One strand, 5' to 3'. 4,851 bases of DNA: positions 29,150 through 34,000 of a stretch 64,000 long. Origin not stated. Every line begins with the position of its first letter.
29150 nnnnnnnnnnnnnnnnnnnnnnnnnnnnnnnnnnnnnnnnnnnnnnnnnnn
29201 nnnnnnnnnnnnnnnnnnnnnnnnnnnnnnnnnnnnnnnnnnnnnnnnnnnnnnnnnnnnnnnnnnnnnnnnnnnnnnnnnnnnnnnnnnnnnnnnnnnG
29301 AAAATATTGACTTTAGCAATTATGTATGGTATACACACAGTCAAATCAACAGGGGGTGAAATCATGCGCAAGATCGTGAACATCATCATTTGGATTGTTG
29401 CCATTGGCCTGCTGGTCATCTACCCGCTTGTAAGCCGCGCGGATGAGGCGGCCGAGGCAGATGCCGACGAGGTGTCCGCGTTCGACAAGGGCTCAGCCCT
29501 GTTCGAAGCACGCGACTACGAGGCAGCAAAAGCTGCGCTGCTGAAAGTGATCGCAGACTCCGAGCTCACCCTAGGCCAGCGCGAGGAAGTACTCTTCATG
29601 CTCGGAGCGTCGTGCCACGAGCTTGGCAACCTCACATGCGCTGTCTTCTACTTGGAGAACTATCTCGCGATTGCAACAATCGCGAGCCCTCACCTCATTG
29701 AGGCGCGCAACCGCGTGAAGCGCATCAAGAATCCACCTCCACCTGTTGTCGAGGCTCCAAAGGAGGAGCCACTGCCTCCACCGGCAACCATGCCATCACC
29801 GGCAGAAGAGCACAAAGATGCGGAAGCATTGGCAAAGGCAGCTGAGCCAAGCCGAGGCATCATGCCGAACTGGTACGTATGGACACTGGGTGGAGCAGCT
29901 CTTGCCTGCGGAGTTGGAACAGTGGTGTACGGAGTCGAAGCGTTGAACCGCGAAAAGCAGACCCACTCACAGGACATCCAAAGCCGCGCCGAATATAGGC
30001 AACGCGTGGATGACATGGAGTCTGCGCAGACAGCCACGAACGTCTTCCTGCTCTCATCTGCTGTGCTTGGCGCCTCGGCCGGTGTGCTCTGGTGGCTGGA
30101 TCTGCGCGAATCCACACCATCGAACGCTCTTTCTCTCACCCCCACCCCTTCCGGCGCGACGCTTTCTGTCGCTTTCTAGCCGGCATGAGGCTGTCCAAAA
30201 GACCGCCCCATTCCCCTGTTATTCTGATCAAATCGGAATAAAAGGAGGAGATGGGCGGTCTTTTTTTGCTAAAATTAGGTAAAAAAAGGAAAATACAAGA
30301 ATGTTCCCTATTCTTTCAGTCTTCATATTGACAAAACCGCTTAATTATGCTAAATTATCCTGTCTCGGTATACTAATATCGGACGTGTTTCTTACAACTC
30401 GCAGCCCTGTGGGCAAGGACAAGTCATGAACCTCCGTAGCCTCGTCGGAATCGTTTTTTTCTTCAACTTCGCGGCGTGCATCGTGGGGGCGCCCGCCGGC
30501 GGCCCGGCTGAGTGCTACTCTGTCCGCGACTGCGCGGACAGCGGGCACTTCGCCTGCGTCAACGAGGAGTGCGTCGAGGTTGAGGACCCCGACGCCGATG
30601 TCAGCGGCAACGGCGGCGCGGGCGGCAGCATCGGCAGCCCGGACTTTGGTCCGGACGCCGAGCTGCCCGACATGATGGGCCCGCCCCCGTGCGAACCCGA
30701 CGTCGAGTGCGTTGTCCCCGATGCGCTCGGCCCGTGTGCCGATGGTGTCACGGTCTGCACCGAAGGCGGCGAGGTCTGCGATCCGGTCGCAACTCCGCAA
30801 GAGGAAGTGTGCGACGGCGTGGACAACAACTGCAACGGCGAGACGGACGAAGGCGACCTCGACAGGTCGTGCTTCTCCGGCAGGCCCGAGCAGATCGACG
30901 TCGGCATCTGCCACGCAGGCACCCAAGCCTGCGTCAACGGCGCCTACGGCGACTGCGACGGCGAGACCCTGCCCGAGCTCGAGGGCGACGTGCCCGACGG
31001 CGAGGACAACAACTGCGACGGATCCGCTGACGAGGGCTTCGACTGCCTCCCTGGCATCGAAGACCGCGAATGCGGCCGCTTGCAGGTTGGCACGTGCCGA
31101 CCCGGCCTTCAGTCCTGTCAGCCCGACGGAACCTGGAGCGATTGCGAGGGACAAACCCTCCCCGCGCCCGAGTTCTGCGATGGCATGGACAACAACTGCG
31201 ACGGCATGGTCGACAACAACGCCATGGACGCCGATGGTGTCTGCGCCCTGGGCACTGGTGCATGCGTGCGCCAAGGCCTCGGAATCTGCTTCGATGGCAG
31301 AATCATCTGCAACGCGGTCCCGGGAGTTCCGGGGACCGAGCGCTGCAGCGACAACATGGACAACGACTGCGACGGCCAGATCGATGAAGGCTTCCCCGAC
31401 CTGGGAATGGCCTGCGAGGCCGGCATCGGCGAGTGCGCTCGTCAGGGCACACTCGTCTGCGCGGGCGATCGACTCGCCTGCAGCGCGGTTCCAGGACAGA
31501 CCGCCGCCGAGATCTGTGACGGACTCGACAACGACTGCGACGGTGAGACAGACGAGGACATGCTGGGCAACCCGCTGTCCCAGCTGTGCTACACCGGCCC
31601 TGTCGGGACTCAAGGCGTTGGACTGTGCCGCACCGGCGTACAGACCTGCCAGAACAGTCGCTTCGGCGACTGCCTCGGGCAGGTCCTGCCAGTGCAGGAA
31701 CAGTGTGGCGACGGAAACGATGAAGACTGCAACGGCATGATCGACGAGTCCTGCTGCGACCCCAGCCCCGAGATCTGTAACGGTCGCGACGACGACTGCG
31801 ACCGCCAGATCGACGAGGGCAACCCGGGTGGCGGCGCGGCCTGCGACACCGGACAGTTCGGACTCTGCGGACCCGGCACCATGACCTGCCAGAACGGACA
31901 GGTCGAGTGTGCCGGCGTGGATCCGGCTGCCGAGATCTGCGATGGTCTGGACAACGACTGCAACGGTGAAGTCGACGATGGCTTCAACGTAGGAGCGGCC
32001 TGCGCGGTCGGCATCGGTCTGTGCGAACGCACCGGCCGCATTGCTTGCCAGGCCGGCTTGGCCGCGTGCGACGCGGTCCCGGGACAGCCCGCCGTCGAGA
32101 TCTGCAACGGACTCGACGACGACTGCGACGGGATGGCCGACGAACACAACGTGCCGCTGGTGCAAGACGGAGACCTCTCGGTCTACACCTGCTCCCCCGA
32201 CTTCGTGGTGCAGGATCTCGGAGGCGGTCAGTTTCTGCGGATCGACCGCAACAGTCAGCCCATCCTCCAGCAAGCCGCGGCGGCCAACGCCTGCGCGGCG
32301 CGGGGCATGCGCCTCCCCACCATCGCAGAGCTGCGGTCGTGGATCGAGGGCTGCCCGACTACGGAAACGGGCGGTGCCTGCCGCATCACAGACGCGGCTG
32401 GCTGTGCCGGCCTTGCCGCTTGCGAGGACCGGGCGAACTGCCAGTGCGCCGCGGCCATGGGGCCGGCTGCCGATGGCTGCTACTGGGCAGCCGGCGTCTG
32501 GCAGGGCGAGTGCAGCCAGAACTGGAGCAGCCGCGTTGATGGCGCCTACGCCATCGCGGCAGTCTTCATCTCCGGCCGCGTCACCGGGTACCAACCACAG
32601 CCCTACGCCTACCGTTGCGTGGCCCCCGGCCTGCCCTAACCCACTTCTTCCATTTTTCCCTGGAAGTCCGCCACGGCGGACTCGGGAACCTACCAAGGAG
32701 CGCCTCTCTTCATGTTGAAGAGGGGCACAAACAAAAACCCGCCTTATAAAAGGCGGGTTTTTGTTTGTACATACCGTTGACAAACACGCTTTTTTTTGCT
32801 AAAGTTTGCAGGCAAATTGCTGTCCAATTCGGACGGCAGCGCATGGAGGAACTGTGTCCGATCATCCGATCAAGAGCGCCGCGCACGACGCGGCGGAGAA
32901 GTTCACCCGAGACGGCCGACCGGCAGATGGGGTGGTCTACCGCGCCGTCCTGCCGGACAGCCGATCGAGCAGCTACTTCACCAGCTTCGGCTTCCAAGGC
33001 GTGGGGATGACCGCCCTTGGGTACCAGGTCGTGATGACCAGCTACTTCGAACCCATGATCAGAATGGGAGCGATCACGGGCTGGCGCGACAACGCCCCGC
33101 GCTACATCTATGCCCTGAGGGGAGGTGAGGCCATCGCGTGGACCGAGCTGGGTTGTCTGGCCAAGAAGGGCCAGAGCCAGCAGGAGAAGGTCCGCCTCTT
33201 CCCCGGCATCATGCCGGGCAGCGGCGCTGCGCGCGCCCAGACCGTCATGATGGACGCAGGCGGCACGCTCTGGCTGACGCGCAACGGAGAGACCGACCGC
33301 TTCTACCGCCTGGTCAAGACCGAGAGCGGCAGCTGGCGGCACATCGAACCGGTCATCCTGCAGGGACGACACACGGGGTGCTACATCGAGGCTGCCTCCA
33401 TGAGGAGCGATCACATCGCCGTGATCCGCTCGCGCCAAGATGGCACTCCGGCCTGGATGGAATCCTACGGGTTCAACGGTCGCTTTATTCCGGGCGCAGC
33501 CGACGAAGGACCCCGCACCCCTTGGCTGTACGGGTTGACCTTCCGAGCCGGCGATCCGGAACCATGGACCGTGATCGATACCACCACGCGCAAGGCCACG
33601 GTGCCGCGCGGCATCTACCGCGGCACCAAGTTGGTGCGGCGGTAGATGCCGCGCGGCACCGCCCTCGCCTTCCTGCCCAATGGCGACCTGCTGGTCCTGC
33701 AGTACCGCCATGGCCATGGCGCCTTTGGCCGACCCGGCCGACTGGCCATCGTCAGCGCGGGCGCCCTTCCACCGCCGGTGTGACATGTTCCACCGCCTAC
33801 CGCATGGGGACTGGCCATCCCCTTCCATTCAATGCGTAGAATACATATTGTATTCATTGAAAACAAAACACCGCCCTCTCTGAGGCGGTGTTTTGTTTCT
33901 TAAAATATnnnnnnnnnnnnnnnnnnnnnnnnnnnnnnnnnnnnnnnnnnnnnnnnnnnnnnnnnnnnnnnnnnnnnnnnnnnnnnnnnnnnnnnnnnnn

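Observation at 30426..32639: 737-aa lipoprotein with ~9 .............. repeats and a C-terminal lectin/DUF1566-like domain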

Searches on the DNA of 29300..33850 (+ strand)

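Call 86: search_dna_similar(query=window:29300-33850:+, collection=plasmids, mode=distant, max_rows=8)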
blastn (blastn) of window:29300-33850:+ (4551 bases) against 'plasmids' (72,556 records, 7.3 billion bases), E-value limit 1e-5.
Records with a match: 2; places in all: 2; records where one place covers at least 80% of the query: 0.
Best place of each record, by identity: 80-90% 2.
By first word of the organism name: Sandaracinus 2.
By predicted mobility (MOB-suite, as given by PLSDB): non-mobilizable 2.
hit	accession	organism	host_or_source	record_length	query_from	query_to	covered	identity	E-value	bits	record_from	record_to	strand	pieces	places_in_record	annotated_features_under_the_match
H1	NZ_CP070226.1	Sandaracinus amylolyticus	soil sample,soil sample collection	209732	2789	2844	1%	86.0%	1e-6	64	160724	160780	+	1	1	MopE-related protein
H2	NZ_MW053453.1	Sandaracinus sp.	-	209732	2789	2844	1%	86.0%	1e-6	64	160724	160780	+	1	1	MopE-related protein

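Call 87: search_dna_similar(query=window:29300-33850:+, collection=phages, mode=distant, max_rows=8)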
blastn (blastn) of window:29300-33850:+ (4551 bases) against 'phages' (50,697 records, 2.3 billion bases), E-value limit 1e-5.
No match.

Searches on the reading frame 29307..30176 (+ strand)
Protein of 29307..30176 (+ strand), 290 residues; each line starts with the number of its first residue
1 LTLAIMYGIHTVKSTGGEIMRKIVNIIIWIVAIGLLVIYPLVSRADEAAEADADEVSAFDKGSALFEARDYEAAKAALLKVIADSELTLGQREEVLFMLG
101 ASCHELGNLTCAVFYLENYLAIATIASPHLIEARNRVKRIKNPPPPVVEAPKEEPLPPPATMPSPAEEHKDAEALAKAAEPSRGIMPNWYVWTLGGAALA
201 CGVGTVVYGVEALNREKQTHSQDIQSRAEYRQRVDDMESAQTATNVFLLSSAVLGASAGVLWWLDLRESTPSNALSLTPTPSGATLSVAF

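Call 4: search_protein_families(library=pfam, proteins=[window:29307-30176:+], max_evalue=1)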
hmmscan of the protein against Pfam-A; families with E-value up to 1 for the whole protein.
window:29307-30176:+ (290 aa): 5 families
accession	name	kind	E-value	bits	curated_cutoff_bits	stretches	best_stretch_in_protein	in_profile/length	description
PF09534.15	Trp_oprn_chp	-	0.0017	18.6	29.6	1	188-268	64-142/180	Tryptophan-associated transmembrane protein (Trp_oprn_chp)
PF13181.12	TPR_8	-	0.0018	18.7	25.7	1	59-82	5-28/34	Tetratricopeptide repeat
PF13432.12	TPR_16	-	0.0097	16.8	32.7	1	59-119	1-56/65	Tetratricopeptide repeat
PF07719.23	TPR_2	-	0.011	16.2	27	0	59-82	5-28/34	Tetratricopeptide repeat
PF13371.12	TPR_9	-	0.046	14.2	35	0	104-124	40-60/73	Tetratricopeptide repeat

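Call 9: search_protein_families(library=ncbifam, proteins=[window:29307-30176:+], max_evalue=0.001)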
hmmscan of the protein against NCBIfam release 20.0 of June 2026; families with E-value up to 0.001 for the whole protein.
window:29307-30176:+ (290 aa): 0 families

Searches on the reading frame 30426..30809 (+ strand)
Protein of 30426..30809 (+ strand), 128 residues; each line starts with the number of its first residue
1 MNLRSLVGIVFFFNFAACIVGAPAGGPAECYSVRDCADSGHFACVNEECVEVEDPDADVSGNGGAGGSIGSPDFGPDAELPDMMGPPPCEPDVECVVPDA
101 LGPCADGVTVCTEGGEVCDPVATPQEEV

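Call 12: search_protein_families(library=pfam, proteins=[window:30426-30809:+], max_evalue=10)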
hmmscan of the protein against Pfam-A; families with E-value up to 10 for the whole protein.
seq(128 aa): 2 families
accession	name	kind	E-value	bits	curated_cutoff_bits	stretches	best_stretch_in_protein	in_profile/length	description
PF05375.19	Pacifastin_I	-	0.11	12.7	27.9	1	36-53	17-34/40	Pacifastin inhibitor (LCMII)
PF07127.16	Nodulin_late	-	0.25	12.1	30.4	1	9-49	12-53/54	Late nodulin domain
